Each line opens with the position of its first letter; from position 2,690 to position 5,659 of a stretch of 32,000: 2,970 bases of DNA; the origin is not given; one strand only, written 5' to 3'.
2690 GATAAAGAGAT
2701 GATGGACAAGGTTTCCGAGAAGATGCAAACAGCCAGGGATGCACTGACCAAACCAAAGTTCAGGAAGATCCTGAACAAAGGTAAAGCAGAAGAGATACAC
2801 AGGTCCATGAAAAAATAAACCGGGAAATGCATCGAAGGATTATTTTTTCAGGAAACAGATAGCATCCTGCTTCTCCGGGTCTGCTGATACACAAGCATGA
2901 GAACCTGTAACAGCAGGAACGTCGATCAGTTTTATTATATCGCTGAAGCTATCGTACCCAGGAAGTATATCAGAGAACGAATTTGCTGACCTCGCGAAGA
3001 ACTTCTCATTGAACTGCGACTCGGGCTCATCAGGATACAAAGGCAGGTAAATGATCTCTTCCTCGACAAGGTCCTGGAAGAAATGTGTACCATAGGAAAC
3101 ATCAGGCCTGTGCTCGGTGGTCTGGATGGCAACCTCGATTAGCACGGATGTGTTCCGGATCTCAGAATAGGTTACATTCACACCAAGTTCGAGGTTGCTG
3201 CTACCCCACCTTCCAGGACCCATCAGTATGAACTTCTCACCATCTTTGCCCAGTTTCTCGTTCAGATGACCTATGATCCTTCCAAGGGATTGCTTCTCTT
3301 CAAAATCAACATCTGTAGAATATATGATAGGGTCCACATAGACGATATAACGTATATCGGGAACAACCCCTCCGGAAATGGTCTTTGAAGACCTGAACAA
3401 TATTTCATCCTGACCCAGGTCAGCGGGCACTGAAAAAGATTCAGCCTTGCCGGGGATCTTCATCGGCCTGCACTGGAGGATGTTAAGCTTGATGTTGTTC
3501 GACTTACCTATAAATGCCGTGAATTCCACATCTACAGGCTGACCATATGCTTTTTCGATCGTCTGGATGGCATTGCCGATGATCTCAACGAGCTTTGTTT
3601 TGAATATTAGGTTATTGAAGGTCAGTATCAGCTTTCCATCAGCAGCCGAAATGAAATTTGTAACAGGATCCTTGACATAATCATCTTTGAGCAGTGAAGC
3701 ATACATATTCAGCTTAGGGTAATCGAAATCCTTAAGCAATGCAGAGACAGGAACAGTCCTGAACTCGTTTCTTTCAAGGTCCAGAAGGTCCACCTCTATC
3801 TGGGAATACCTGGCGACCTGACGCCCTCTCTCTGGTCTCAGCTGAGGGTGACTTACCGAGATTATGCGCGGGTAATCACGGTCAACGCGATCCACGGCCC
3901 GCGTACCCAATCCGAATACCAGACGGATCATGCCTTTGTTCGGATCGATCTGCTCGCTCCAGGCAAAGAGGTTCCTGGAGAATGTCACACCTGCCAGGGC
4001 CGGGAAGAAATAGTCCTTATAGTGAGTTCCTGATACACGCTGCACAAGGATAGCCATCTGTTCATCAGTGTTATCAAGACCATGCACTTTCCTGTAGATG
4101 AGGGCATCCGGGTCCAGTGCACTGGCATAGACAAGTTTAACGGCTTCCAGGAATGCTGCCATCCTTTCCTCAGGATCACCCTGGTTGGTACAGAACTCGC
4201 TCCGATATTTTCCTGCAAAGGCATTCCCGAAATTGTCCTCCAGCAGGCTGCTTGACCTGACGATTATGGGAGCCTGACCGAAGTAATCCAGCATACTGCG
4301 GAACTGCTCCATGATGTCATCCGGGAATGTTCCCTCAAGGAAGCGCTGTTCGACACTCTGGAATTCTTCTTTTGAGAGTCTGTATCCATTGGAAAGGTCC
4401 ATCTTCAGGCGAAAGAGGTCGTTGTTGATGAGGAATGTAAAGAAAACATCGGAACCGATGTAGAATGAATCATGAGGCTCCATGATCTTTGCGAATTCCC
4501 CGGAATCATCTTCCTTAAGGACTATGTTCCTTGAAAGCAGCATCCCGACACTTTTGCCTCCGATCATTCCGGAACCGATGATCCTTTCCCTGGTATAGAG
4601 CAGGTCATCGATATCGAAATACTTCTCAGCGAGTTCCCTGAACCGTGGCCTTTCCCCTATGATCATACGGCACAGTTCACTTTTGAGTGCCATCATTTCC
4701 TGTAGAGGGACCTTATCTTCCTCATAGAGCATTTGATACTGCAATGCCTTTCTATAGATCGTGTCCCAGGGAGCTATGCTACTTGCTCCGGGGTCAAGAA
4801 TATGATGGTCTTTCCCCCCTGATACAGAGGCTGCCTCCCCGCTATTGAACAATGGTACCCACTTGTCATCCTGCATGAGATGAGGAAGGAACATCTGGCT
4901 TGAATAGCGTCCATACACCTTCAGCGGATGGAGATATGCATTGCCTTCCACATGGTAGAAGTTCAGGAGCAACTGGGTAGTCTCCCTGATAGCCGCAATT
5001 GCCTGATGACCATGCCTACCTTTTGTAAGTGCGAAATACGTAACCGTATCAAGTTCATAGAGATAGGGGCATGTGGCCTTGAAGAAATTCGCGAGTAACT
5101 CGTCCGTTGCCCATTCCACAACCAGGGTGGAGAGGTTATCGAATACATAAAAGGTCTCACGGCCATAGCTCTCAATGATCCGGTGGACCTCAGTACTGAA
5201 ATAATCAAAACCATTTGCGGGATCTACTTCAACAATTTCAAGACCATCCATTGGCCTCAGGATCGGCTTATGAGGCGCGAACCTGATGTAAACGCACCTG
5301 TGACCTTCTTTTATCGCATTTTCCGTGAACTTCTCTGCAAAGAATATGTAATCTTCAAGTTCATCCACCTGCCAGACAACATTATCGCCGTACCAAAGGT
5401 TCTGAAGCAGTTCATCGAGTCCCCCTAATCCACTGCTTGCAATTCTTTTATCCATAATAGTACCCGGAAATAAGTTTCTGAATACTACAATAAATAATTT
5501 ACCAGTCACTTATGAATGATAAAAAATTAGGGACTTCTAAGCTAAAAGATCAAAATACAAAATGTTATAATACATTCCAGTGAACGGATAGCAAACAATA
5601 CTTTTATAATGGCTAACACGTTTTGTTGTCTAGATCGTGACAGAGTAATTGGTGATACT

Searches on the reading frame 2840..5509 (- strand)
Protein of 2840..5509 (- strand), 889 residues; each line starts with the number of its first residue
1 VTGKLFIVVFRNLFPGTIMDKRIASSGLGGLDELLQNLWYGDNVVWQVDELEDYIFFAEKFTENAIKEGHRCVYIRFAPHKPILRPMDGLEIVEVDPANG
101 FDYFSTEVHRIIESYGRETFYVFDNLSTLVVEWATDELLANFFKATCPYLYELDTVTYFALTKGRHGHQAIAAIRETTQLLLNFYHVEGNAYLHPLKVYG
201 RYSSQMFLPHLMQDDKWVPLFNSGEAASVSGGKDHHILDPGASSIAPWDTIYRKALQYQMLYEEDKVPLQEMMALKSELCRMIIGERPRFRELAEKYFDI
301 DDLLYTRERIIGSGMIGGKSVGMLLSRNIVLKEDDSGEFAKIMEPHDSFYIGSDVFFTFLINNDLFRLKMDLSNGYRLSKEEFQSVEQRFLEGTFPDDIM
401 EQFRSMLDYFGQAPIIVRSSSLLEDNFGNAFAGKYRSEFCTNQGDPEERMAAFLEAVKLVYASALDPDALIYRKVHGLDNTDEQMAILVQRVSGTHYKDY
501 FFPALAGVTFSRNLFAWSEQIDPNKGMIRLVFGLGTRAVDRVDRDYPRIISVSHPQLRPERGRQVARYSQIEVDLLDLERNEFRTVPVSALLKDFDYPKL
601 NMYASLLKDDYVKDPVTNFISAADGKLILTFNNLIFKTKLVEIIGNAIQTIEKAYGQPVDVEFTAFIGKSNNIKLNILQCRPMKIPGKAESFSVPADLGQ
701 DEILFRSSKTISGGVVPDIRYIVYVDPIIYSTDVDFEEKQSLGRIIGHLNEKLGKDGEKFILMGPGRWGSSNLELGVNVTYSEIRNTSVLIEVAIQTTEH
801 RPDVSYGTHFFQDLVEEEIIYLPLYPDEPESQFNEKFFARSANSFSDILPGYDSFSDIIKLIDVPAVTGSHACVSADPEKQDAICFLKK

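Call 34: search_protein_families(library=pfam, proteins=[window:2840-5509:-], max_evalue=0.00001)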
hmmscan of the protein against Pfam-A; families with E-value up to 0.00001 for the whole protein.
window:2840-5509:- (889 aa): 1 family
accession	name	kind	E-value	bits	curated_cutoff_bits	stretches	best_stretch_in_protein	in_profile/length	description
PF01326.24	PPDK_N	-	4.4e-47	161.4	27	1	315-690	3-316/328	Pyruvate phosphate dikinase, AMP/ATP-binding domain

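Call 79: search_protein_families(library=ncbifam, proteins=[window:2840-5509:-], max_evalue=0.00001)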
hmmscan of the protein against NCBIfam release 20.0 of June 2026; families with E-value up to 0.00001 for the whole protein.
window:2840-5509:- (889 aa): 7 families
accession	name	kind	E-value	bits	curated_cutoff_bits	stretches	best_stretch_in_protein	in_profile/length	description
NF004881.0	PRK06241.2-2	equivalog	1.9e-16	59.5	883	1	351-494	42-182/898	phosphoenolpyruvate synthase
TIGR01418.1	PEP_synth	equivalog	6e-13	48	739.75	1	348-689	40-335/784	pyruvate, water dikinase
NF005057.0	PRK06464.1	equivalog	2.7e-12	45.6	598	1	383-539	85-229/798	phosphoenolpyruvate synthase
NF052631.1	prodigiosin_PigC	equivalog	5.3e-10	37.8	1300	1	377-493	56-168/883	prodigiosin ligase PigC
NF052632.1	undecylprod_RedH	equivalog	1.6e-07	29.7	1350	1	357-492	36-163/880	undecylprodigiosin ligase RedH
NF041857.1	RIF_Ptrans_rph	equivalog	2.4e-07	29.5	999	1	385-493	80-183/864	rifamycin-inactivating phosphotransferase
NF004877.0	PRK06241.1-2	subfamily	1.5e-06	26.8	866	1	392-493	89-185/869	phosphoenolpyruvate synthase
